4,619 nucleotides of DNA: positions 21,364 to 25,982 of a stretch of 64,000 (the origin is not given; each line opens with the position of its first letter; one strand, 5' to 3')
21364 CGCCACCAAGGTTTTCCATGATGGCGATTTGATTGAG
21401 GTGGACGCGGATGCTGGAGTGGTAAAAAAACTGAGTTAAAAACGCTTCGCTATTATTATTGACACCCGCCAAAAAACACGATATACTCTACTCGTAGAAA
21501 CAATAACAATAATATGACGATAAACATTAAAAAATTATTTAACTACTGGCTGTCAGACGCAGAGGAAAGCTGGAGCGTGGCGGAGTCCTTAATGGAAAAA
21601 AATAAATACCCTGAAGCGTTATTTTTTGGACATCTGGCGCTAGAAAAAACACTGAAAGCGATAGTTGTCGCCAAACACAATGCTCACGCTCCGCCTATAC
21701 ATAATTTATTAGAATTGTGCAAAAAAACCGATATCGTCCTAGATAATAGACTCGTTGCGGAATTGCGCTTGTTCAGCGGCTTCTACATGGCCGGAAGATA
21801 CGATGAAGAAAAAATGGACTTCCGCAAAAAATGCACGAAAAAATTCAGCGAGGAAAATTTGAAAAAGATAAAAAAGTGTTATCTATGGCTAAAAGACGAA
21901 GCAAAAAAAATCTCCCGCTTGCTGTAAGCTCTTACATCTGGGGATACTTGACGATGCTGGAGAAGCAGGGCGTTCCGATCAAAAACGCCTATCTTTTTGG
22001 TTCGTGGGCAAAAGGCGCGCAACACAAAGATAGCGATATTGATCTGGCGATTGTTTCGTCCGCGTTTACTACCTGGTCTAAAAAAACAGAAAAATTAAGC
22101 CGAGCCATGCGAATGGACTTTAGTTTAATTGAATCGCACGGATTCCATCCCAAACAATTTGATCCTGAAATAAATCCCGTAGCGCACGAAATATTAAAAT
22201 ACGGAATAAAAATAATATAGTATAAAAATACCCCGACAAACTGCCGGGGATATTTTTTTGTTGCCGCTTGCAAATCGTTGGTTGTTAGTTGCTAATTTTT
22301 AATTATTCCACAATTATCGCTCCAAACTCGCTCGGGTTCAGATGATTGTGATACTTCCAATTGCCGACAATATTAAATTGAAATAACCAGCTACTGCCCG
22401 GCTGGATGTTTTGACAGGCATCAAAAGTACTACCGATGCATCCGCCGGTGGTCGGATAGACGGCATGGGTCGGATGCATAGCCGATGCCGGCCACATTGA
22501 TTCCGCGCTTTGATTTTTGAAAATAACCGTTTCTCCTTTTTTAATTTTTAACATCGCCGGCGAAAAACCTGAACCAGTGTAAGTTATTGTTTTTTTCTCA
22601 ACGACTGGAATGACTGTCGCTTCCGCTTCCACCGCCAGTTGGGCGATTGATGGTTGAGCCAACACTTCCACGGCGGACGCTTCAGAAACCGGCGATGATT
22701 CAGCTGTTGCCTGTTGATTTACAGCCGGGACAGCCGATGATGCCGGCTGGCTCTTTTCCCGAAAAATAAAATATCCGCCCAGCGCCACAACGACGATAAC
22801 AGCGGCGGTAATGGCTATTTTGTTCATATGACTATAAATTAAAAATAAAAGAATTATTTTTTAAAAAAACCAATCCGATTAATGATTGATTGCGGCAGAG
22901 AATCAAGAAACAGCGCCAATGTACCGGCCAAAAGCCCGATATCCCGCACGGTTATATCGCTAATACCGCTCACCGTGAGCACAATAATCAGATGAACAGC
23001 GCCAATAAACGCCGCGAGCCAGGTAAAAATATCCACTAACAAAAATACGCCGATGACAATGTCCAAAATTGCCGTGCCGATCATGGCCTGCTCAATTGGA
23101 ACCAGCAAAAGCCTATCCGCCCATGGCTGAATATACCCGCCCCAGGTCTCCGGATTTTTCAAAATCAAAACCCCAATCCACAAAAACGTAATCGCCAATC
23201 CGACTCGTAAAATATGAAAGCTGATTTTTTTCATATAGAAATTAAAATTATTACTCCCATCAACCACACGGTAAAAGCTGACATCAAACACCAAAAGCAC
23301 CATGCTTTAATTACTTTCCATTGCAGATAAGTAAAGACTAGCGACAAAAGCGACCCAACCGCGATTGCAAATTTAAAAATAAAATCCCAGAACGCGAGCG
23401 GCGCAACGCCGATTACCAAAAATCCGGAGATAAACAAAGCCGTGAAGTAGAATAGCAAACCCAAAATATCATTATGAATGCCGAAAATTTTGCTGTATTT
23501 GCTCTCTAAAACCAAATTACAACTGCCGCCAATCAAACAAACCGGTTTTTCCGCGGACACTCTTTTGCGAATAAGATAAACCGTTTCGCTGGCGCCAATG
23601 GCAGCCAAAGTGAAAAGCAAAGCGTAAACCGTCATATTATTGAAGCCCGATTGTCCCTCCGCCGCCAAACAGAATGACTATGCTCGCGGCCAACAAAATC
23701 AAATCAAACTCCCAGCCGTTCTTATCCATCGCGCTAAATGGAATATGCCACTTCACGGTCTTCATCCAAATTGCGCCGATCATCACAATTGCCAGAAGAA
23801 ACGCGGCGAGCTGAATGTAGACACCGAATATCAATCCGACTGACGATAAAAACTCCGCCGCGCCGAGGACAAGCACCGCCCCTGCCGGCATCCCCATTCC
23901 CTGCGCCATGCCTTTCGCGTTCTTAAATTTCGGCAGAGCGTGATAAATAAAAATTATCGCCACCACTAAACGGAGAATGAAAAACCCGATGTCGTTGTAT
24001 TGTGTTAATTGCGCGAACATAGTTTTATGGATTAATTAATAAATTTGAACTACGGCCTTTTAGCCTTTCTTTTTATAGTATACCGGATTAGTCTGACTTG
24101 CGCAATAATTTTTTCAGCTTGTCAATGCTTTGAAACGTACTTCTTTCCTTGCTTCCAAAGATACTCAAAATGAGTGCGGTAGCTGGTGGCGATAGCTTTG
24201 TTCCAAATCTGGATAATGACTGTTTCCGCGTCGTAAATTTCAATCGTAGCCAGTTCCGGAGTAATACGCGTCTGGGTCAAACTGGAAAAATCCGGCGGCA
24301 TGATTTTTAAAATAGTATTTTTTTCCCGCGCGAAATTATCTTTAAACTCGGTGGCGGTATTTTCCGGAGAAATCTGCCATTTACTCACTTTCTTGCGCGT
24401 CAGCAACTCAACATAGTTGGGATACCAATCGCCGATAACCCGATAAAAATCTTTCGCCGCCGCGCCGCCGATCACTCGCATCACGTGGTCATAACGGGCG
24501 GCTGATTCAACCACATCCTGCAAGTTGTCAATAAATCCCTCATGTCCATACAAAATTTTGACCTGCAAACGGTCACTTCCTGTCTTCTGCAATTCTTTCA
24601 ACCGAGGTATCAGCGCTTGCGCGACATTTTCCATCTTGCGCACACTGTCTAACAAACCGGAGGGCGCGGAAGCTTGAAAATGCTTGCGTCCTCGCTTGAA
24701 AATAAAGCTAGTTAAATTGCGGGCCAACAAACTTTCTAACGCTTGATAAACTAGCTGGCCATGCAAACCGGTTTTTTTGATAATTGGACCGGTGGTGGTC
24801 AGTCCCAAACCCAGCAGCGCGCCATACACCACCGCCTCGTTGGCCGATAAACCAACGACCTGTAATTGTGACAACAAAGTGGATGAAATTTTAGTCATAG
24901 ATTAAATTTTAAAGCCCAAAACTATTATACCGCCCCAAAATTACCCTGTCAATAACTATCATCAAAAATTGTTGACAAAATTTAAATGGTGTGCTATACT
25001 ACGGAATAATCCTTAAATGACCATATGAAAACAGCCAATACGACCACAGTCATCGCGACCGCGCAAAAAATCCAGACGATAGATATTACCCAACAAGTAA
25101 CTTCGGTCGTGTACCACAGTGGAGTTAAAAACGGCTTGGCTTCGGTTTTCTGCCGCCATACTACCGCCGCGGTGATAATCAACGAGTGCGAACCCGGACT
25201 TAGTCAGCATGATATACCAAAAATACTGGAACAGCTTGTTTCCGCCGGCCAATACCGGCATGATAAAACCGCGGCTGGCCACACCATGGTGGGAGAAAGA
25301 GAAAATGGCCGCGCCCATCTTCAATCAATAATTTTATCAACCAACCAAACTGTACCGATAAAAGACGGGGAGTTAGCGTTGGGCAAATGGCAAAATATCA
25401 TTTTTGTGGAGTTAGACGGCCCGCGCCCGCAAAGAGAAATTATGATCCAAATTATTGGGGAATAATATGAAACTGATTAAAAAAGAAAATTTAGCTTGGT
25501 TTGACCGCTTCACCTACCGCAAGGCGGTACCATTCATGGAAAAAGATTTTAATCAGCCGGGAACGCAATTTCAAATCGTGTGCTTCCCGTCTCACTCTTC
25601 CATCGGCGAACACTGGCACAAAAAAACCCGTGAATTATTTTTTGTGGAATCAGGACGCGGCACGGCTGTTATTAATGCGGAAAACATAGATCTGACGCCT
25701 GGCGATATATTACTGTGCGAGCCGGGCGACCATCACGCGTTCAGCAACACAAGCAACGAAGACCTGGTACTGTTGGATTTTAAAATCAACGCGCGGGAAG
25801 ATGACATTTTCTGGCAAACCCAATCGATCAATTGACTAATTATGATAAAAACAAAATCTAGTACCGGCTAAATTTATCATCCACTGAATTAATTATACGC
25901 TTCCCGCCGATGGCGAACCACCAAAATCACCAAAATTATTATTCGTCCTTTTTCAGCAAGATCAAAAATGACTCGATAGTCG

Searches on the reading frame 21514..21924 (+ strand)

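Call 29: search_protein_families(library=pfam, proteins=[window:21514-21924:+], max_evalue=0.01)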
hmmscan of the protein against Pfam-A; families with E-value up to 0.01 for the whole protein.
window:21514-21924:+ (137 aa): 2 families
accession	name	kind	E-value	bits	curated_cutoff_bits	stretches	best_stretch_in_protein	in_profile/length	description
PF05168.19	HEPN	-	1.7e-13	51.2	22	1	11-127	3-115/117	HEPN domain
PF18728.6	HEPN_AbiV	-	0.0018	18.9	27.1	1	6-54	3-51/155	AbiV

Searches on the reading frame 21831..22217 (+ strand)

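Call 29: search_protein_families(library=pfam, proteins=[window:21831-22217:+], max_evalue=0.01)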
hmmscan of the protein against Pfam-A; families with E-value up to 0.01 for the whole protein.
window:21831-22217:+ (129 aa): 3 families
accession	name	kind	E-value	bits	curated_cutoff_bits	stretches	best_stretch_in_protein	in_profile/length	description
PF18765.7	Polbeta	-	1.3e-10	41.7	26.9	1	48-108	11-74/93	Polymerase beta, Nucleotidyltransferase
PF01909.29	NTP_transf_2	-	6.1e-09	36.6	21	1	45-81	11-45/93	Nucleotidyltransferase domain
PF22600.2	MTPAP-like_central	-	3e-05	24.6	27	1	36-95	25-83/139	Poly(A) RNA polymerase, mitochondrial-like, central palm domain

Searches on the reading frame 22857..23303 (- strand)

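Call 29: search_protein_families(library=pfam, proteins=[window:22857-23303:-], max_evalue=0.01)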
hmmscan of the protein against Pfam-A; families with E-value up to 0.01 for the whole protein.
window:22857-23303:- (149 aa): 1 family
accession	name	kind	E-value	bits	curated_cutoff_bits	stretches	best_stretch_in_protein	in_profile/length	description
PF07681.17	DoxX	-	1.1e-06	29.6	23.6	1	30-108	3-79/85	DoxX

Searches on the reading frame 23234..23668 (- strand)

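Call 29: search_protein_families(library=pfam, proteins=[window:23234-23668:-], max_evalue=0.01)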
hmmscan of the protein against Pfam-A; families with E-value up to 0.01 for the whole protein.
window:23234-23668:- (145 aa): 1 family
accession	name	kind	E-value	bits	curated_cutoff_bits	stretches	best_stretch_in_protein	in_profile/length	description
PF07884.19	VKOR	-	3.6e-22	79.4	27.5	1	17-140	2-132/134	Vitamin K epoxide reductase family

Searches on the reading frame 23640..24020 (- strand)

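Call 29: search_protein_families(library=pfam, proteins=[window:23640-24020:-], max_evalue=0.01)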
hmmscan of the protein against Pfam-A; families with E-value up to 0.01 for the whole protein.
window:23640-24020:- (127 aa): 2 families
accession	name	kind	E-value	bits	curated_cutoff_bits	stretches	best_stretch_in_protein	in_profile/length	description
PF07681.17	DoxX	-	1.3e-12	48.6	23.6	1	13-86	2-82/85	DoxX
PF13564.11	DoxX_2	-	1.6e-05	25.4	26.3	1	15-89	1-83/103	DoxX-like family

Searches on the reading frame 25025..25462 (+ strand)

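Call 29: search_protein_families(library=pfam, proteins=[window:25025-25462:+], max_evalue=0.01)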
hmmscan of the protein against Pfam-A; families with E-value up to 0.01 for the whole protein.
window:25025-25462:+ (146 aa): 1 family
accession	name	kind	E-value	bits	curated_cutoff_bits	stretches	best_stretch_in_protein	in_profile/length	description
PF01894.22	UPF0047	-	3.8e-36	124.2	27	1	20-143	1-117/117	Uncharacterised protein family UPF0047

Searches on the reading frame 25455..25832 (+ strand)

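Call 29: search_protein_families(library=pfam, proteins=[window:25455-25832:+], max_evalue=0.01)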
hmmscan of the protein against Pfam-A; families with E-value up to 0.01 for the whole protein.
window:25455-25832:+ (126 aa): 6 families
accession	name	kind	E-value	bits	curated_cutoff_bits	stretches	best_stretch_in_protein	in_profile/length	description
PF07883.17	Cupin_2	-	1.9e-16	59.9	27.2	1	41-108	2-68/70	Cupin domain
PF02311.25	AraC_binding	-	3.2e-09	37.1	21.1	1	40-117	7-82/135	AraC-like ligand binding domain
PF00190.28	Cupin_1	-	2.9e-05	24.1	22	1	34-117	30-121/151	Cupin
PF05899.18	Cupin_3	-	0.0016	18.5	23.5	1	51-92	17-60/74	EutQ-like cupin domain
PF14667.12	Polysacc_synt_C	-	0.003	18.1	28.7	0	36-71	17-52/111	Polysaccharide biosynthesis C-terminal domain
PF12852.13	Cupin_6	-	0.0035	17.6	26.7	1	53-101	25-79/183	Cupin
